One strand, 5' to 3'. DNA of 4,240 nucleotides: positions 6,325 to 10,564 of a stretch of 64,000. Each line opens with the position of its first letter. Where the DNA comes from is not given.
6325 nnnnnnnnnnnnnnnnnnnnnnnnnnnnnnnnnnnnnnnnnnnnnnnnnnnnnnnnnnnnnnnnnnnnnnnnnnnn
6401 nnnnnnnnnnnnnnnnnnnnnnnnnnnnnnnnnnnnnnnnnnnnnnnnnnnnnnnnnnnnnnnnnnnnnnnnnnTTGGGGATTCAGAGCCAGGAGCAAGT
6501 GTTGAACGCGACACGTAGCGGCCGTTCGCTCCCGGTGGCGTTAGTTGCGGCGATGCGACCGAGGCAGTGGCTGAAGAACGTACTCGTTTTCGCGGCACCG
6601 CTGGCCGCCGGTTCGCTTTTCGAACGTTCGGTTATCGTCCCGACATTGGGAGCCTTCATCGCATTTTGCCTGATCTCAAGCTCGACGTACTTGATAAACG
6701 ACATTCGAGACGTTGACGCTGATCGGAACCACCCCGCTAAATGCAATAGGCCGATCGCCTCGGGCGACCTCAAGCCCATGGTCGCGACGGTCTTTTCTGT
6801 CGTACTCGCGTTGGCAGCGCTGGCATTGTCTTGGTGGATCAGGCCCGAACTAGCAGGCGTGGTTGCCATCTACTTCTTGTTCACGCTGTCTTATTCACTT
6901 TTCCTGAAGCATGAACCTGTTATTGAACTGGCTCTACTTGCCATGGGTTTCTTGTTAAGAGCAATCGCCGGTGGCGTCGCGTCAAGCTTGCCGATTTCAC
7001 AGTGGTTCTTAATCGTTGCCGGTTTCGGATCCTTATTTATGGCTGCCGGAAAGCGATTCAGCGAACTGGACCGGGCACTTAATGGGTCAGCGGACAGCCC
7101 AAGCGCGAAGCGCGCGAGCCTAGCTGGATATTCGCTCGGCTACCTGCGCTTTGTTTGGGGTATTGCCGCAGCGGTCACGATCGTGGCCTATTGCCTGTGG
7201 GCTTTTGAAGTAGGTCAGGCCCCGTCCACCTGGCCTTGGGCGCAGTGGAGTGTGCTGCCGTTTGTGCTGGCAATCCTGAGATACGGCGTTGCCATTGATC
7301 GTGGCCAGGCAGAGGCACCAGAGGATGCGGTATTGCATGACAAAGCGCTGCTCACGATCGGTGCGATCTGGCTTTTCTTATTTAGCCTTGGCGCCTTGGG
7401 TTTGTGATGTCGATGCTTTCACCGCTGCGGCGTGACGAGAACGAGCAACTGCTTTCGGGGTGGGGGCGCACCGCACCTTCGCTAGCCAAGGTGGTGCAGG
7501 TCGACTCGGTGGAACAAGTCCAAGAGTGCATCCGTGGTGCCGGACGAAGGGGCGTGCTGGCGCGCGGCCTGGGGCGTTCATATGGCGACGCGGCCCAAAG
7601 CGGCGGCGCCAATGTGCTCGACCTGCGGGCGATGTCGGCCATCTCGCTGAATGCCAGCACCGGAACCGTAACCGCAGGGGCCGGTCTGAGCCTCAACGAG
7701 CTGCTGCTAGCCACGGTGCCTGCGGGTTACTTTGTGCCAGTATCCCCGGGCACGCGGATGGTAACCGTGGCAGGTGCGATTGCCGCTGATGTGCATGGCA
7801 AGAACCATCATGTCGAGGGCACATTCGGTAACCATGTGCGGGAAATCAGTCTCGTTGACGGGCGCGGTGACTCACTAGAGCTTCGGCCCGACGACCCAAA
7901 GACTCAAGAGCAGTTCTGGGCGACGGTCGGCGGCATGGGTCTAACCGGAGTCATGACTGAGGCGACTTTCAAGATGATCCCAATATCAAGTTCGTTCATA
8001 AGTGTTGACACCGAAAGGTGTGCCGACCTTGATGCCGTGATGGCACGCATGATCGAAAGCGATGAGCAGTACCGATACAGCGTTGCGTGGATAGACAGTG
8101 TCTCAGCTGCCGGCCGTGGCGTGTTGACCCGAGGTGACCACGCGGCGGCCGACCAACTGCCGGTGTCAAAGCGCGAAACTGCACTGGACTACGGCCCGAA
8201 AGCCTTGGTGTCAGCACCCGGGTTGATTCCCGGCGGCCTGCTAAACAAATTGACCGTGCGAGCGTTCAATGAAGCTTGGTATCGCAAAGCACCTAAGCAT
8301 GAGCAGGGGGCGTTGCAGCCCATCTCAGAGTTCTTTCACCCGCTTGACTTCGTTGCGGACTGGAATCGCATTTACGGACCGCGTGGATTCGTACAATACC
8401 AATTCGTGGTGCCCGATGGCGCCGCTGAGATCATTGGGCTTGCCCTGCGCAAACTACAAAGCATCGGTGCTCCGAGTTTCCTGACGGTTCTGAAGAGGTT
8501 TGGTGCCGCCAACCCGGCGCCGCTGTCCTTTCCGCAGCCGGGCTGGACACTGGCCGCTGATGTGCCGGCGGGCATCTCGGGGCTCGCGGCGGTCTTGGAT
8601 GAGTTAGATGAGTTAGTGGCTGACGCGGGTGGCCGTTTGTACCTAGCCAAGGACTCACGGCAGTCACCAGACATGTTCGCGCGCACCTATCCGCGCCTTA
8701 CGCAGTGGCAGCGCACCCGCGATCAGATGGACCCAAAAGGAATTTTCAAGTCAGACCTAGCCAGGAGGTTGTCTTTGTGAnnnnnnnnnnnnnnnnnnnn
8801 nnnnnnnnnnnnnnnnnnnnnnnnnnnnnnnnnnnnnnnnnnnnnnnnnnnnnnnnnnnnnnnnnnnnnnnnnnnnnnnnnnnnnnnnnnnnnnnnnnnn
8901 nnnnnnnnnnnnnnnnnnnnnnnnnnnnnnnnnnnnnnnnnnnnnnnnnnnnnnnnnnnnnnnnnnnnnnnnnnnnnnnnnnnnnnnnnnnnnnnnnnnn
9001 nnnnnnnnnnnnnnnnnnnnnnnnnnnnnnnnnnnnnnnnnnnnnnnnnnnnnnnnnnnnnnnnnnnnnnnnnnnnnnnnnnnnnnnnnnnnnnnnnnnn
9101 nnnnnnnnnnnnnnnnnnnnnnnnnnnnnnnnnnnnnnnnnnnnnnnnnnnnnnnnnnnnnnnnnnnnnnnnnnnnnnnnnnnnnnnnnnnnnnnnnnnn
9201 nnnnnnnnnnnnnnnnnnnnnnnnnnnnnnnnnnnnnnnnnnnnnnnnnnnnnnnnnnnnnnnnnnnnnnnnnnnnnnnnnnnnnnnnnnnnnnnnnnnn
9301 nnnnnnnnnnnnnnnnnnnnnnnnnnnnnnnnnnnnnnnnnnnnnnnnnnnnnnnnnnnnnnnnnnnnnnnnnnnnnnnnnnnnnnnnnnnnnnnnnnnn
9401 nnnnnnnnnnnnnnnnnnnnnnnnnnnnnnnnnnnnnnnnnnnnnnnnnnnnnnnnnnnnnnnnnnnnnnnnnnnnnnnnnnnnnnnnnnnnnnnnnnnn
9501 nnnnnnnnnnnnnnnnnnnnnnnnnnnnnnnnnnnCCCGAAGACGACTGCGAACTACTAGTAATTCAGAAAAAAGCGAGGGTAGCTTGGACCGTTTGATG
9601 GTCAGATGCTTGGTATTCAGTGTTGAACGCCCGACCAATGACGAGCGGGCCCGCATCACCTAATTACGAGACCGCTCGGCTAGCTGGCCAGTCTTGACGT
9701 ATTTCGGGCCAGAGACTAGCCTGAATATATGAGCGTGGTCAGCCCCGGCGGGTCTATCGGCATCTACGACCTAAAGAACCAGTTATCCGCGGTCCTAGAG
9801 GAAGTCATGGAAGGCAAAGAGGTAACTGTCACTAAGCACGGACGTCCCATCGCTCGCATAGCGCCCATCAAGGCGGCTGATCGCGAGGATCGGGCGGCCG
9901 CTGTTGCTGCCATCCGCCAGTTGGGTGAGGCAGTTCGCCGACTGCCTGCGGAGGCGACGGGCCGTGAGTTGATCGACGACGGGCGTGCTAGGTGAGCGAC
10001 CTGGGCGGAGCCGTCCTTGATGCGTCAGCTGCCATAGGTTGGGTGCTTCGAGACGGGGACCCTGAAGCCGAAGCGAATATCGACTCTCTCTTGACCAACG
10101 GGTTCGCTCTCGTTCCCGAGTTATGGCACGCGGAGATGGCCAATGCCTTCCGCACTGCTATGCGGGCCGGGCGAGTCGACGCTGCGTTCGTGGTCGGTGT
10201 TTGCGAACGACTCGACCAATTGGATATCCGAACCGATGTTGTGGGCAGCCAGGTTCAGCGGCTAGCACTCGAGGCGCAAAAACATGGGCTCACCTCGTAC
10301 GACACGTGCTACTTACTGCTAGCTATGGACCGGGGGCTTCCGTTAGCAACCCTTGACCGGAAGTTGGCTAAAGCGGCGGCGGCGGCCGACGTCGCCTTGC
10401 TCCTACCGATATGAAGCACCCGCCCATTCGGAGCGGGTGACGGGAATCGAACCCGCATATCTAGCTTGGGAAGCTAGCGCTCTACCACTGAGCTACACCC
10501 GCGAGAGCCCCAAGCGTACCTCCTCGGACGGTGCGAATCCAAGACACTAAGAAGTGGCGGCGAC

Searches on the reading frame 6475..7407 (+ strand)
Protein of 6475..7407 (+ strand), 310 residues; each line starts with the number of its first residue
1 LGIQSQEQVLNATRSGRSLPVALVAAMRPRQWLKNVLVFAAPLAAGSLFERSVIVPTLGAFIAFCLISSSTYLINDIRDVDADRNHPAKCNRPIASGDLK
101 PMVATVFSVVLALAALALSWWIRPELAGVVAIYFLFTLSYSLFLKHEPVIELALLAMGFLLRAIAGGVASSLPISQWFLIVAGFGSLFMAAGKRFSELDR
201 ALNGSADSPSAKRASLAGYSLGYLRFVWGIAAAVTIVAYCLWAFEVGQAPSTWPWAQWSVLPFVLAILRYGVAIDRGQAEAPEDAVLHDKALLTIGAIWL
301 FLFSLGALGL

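Call 53: search_protein_families(library=pfam, proteins=[window:6475-7407:+], max_evalue=0.001)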
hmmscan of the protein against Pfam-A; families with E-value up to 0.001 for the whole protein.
window:6475-7407:+ (310 aa): 1 family
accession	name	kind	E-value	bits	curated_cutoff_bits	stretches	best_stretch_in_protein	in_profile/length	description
PF01040.23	UbiA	-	6.5e-22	78.5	34.2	1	43-283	11-241/250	UbiA prenyltransferase family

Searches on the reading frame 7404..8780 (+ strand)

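Call 53: search_protein_families(library=pfam, proteins=[window:7404-8780:+], max_evalue=0.001)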
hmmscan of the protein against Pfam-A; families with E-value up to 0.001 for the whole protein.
window:7404-8780:+ (458 aa): 2 families
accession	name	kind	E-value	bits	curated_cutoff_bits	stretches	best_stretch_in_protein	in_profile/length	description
PF01565.28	FAD_binding_4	-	8.8e-21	74.5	26.4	1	29-160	3-138/139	FAD binding domain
PF04030.19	ALO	-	5.6e-07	30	23.1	1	399-455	201-257/258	D-arabinono-1,4-lactone oxidase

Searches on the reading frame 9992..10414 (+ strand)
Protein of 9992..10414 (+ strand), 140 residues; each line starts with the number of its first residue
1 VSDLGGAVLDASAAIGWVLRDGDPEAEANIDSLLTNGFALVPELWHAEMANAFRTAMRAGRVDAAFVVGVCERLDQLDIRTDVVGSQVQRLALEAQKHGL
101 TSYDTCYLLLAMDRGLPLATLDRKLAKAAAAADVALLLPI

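Call 53: search_protein_families(library=pfam, proteins=[window:9992-10414:+], max_evalue=0.001)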
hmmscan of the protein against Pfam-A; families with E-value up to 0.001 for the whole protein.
window:9992-10414:+ (140 aa): 1 family
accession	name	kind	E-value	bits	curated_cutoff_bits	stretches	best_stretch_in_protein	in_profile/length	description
PF01850.27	PIN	-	7e-06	27.1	23.6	1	8-129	2-118/120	PIN domain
